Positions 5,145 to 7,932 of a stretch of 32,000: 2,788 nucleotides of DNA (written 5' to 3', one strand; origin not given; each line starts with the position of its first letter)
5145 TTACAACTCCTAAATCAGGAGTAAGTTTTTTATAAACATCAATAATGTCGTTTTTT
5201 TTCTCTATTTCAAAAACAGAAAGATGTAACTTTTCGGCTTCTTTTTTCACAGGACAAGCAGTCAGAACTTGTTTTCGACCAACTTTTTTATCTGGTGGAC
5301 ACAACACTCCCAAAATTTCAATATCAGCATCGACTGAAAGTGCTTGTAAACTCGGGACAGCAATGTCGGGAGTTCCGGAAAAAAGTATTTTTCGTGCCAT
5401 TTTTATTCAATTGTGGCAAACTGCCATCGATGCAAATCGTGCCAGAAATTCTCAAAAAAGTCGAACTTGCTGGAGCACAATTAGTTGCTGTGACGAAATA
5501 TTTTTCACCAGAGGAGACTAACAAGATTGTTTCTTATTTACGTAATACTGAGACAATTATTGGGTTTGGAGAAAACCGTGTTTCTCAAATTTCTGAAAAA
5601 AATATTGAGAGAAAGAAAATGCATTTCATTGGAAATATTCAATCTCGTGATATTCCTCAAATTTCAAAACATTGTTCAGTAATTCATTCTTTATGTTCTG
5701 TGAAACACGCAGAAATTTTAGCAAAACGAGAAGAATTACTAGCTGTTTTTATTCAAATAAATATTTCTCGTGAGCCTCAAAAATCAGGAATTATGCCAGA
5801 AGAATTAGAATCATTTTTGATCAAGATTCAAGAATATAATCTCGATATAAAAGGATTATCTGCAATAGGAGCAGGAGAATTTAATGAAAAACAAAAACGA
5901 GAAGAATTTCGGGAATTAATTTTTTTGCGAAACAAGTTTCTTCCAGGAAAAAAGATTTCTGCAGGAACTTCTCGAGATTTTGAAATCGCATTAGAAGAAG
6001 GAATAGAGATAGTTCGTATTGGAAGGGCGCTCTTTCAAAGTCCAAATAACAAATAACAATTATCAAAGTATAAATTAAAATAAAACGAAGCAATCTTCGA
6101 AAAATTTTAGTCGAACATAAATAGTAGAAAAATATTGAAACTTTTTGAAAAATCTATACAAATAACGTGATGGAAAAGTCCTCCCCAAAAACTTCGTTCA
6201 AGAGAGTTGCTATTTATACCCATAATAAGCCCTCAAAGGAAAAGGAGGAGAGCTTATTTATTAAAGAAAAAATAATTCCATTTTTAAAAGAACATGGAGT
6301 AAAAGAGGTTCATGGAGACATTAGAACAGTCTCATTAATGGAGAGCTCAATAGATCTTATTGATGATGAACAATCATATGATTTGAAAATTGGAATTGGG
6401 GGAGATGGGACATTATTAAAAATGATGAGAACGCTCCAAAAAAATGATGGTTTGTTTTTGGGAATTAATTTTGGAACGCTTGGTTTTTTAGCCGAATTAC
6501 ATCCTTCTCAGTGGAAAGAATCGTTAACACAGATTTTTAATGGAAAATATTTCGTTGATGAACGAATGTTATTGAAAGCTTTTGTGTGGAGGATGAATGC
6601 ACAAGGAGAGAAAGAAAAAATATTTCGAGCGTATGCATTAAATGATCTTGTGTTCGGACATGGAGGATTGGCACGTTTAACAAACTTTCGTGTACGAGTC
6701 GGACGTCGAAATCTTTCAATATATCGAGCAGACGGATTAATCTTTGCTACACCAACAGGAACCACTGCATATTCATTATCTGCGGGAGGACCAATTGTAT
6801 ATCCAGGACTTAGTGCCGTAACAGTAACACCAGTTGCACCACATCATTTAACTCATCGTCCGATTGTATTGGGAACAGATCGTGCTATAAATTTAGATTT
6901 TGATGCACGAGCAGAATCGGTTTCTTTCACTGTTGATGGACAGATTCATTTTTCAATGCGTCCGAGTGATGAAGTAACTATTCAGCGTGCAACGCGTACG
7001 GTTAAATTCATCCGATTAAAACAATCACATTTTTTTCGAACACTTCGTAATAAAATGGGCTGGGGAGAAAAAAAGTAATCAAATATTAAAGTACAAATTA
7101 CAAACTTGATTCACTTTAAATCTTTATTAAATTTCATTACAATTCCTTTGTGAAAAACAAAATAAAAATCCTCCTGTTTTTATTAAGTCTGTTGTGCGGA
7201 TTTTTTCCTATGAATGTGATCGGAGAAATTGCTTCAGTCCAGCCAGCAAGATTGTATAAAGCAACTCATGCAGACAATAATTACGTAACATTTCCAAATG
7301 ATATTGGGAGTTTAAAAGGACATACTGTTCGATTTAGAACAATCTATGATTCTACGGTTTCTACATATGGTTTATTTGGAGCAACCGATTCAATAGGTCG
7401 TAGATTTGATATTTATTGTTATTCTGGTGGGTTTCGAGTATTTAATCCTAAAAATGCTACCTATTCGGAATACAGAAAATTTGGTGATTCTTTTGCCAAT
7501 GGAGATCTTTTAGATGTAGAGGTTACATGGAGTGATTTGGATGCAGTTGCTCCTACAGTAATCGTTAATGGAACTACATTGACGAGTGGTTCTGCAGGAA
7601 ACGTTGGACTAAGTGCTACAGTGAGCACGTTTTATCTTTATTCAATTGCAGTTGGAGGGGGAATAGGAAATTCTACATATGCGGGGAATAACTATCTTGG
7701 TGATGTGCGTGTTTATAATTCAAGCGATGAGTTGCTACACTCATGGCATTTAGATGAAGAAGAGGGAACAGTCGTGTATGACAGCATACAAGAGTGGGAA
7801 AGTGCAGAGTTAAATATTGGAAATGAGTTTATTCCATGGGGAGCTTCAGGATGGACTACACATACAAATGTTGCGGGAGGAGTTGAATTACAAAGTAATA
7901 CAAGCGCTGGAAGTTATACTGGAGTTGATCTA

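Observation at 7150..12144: Giant 1,664-aa secreted multi-LamG/jelly-roll protein is the dominant accessory gene of the window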

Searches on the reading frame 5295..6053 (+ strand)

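Call 16: search_protein_families(library=ncbifam, proteins=[window:5295-6053:+], max_evalue=0.00001)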
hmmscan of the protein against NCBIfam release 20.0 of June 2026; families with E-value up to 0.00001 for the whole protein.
window:5295-6053:+ (253 aa): 1 family
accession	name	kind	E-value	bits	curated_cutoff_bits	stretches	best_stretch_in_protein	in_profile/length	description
TIGR00044.1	TIGR00044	hypoth_equivalog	1.9e-25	89.8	106.25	1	62-248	30-227/229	YggS family pyridoxal phosphate-dependent enzyme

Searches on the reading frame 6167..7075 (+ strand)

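Call 16: search_protein_families(library=ncbifam, proteins=[window:6167-7075:+], max_evalue=0.00001)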
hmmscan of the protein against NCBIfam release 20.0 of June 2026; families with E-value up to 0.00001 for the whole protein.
window:6167-7075:+ (303 aa): 18 families
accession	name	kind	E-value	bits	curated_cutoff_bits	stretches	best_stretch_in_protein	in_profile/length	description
NF002306.0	PRK01231.1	equivalog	1.5e-65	221.3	316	1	7-302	4-294/299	NAD(+) kinase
NF002561.0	PRK02155.1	equivalog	9.2e-65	218.8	371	1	62-302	56-290/297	NAD kinase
NF002893.0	PRK03378.1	equivalog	2.3e-61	207.7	386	1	27-302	17-290/292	NAD(+) kinase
NF002521.0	PRK01911.1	equivalog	9.9e-60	202.4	309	1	27-302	29-289/292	NAD kinase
NF002579.0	PRK02231.1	equivalog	4.6e-53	180.5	459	1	7-302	8-299/301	NAD(+) kinase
NF002732.0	PRK02649.1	equivalog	6.3e-53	180.3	348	1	68-300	66-292/305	NAD(+) kinase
NF003391.0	PRK04539.1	equivalog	3e-52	177.6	470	1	11-302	5-294/296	inorganic polyphosphate/ATP-NAD kinase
NF002984.0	PRK03708.1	equivalog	3.9e-52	177.4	326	1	24-297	9-273/277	NAD(+) kinase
NF002892.0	PRK03372.1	equivalog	1.1e-51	176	299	1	49-297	48-292/312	NAD kinase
NF010678.0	PRK14076.1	equivalog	7.8e-49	167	493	1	25-297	301-567/570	bifunctional NADP phosphatase/NAD kinase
NF002731.0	PRK02645.1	equivalog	2.1e-48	165.3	312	1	40-300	28-293/305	NAD(+) kinase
NF010679.0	PRK14077.1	equivalog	1.3e-47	162.6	343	1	5-301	4-287/287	NAD(+) kinase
NF002255.0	PRK01185.1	subfamily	2.8e-47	161.1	304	1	24-297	9-265/271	NAD(+) kinase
NF010677.0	PRK14075.1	equivalog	6.6e-39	134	260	1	49-302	24-255/257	NAD(+) kinase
NF003424.0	PRK04885.1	equivalog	6.6e-25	87.8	220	1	61-295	26-258/265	NAD kinase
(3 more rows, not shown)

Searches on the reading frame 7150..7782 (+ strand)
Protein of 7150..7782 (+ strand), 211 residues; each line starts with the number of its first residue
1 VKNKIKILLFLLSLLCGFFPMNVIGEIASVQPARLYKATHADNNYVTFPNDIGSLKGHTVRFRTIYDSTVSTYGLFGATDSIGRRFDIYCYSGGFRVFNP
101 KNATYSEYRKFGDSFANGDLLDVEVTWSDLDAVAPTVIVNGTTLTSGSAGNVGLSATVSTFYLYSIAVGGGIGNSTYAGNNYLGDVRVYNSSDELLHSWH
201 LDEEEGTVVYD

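Call 8: search_protein_families(library=pfam, proteins=[window:7150-7782:+], max_evalue=10)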
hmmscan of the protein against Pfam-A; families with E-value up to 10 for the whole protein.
window:7150-7782:+ (211 aa): 1 family
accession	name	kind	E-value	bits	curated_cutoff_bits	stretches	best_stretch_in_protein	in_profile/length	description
PF05505.17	Ebola_NP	-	0.38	9.5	25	1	11-65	132-186/753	Ebola nucleoprotein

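Call 20: search_protein_families(library=phrogs, proteins=[window:7150-7782:+], max_evalue=0.01)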
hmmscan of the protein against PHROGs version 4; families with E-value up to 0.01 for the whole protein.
window:7150-7782:+ (211 aa): 0 families
